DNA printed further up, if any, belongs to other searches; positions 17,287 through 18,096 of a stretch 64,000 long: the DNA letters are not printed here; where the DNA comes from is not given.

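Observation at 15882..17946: Three consecutive orphan lipoprotein genes coupled to the transglutaminase and CocE/NonD genes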

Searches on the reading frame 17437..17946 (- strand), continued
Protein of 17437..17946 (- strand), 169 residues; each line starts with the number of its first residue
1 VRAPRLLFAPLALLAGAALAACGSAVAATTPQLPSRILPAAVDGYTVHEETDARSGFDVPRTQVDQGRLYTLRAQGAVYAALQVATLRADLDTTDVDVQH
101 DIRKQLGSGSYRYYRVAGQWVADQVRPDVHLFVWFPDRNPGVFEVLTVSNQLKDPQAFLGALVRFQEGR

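Call 70: find_encoding_contigs(protein=P0063, flank=10000, max_places=1)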
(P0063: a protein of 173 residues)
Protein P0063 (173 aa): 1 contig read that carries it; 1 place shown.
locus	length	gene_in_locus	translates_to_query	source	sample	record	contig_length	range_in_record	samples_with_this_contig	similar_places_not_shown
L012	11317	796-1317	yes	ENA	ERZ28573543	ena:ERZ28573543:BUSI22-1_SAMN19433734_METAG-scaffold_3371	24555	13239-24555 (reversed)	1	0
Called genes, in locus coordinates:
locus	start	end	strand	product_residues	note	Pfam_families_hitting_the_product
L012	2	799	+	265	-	?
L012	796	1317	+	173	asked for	-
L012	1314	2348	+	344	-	-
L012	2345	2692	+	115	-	-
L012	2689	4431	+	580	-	-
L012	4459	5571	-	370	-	PF00067:p450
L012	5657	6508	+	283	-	PF13622:4HBT_3, PF20789:4HBT_3C, PF02551:Acyl_CoA_thio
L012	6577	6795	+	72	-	PF13560:HTH_31 (weak), PF01381:HTH_3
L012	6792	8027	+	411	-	PF13657:Couple_hipA, PF07804:HipA_C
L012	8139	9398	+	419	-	PF13173:AAA_14, PF13635:DUF4143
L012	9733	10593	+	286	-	-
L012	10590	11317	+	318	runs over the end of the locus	PF10923:BrxC_BrxD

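Call 71: find_encoding_contigs(protein=P0209, flank=10000, max_places=1)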
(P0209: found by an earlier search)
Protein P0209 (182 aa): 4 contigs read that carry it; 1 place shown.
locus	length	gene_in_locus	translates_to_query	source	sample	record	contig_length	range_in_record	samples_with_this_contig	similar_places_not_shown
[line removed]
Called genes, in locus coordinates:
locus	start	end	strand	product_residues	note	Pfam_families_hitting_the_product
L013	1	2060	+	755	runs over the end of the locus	PF02653:BPD_transp_2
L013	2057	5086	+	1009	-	PF07690:MFS_1, PF13476:AAA_23 (faint), PF00005:ABC_tran, PF02463:SMC_N (faint), PF13304:AAA_21 (faint), PF13555:AAA_29 (faint), PF13604:AAA_30 (faint), PF00005:ABC_tran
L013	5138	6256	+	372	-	PF20030:bpMoxR (weak), PF00493:MCM (weak), PF07726:AAA_3, PF07728:AAA_5, PF17863:AAA_lid_2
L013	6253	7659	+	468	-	PF01882:DUF58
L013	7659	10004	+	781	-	PF11992:TgpA_N (weak), PF01841:Transglut_core (faint)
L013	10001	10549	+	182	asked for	-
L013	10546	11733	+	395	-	-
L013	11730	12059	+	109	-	-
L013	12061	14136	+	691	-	PF13802:Gal_mutarotas_2, PF01055:Glyco_hydro_31_2nd, PF21365:Glyco_hydro_31_3rd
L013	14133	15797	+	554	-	PF00128:Alpha-amylase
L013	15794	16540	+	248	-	PF00106:adh_short, PF08659:KR, PF01370:Epimerase (weak), PF13561:adh_short_C2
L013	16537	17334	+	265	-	PF00756:Esterase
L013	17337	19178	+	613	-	-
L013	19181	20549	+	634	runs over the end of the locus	PF01301:Glyco_hydro_35, PF02449:Glyco_hydro_42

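Call 74: search_protein_families(library=pfam, proteins=[L010:4616-6295:+, L012:2689-4431:+, L011:12462-14147:+, L013:17337-19178:+, L008:16453-17589:+, L008:17589-18803:+, L010:6368-7120:+], max_evalue=0.01)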
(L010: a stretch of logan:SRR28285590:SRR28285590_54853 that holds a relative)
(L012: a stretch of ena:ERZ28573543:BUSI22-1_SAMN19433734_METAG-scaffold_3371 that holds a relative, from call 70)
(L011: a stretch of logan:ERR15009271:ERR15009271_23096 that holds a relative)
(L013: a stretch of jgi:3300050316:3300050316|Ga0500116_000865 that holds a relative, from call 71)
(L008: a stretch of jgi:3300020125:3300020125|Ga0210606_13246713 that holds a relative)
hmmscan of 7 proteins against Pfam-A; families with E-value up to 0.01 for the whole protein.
L010:4616-6295:+ (559 aa): 0 families

L012:2689-4431:+ (580 aa): 0 families

L011:12462-14147:+ (561 aa): 1 family
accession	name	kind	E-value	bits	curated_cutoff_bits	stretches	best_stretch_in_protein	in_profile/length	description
PF13458.12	Peripla_BP_6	-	2.6e-08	34.3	31.7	1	339-512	175-338/343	Periplasmic binding protein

L013:17337-19178:+ (613 aa): 0 families

L008:16453-17589:+ (378 aa): 0 families

L008:17589-18803:+ (404 aa): 0 families

L010:6368-7120:+ (250 aa): 0 families

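Call 90: list_cluster_members(proteins=[P0069, P0080, P0097, P0100, P0113, P0118, P0124, P0127, P0145, P0150])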
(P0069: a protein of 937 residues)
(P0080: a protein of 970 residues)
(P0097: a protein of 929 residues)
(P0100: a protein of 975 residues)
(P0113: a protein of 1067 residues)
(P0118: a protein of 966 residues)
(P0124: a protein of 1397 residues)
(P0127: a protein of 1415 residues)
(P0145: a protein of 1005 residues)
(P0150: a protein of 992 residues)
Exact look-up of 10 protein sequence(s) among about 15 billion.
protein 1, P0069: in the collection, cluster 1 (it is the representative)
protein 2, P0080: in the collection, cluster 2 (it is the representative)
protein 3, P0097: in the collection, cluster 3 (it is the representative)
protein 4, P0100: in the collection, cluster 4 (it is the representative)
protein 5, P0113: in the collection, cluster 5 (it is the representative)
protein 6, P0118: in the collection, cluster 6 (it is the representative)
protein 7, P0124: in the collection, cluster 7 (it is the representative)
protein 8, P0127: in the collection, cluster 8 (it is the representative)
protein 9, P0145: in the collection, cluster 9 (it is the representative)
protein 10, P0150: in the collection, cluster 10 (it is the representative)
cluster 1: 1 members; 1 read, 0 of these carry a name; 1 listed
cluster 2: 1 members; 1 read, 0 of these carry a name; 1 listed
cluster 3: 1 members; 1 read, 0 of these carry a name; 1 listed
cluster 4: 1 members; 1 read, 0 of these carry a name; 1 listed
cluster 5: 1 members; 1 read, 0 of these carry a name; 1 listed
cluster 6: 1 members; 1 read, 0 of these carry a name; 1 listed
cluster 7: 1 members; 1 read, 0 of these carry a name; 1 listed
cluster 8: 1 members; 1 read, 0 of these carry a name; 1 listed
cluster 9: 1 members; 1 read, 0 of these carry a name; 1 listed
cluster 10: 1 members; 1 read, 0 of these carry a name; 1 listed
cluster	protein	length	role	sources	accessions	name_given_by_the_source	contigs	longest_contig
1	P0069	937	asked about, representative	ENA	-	-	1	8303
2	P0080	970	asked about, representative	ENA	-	-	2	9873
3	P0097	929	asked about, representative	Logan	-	-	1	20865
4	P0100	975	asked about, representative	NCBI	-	-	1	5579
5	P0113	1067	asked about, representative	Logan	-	-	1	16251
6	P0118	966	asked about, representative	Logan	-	-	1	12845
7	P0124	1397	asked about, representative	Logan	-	-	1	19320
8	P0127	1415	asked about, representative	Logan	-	-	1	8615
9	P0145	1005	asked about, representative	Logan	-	-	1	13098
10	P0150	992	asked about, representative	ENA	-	-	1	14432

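Call 91: search_dna_similar(query=L011:4628-5647:+, collection=plasmids, mode=protein, max_evalue=0.001, max_rows=15)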
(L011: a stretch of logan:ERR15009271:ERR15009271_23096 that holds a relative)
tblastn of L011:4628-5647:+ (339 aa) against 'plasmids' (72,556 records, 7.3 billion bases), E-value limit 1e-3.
No match.

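Call 92: search_dna_similar(query=P0062, collection=plasmids, mode=protein, max_evalue=1e-10, max_rows=15)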
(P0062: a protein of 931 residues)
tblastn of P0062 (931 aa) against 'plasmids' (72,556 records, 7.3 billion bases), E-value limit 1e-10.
No match.

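Call 111: search_protein_families(library=pfam, alignment_id=A11, max_evalue=1)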
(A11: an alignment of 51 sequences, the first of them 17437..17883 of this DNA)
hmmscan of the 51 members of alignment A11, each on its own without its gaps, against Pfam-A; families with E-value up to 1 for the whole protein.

A. member 1, window:17437-17883:- (148 aa): 0 families

B. families by the number of members that match (of 51 scanned): 9 families
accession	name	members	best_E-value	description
PF13785.11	DUF4178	1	0.035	Domain of unknown function (DUF4178)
PF24381.1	DUF7537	1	0.05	Family of unknown function (DUF7537)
PF17536.7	Mx_ML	1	0.07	Matrix and Matrix long proteins N-terminal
PF00139.26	Lectin_legB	1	0.084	Legume lectin domain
PF10932.13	DUF2783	1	0.12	Protein of unknown function (DUF2783)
PF01590.32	GAF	1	0.12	GAF domain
PF21683.3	GpP-like_1st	1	0.17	Mu phage baseplate assembly protein GpP-like, N-terminal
PF09038.16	53-BP1_Tudor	1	0.24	Tumour suppressor p53-binding protein-1 Tudor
PF13627.12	LptM_cons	1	0.54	LPS-assembly lipoprotein LptM, conserved region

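Call 113: search_solved_structures(query=A11, max_evalue=10)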
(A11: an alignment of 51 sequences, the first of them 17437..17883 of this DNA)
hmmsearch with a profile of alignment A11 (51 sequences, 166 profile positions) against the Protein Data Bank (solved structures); distinct sequences matched with E-value up to 10: 0.

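Call 114: search_protein_families(library=padloc, proteins=[window:17437-17946:-], max_evalue=0.01)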
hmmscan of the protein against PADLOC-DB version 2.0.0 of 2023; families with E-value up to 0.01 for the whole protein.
window:17437-17946:- (169 aa): 0 families
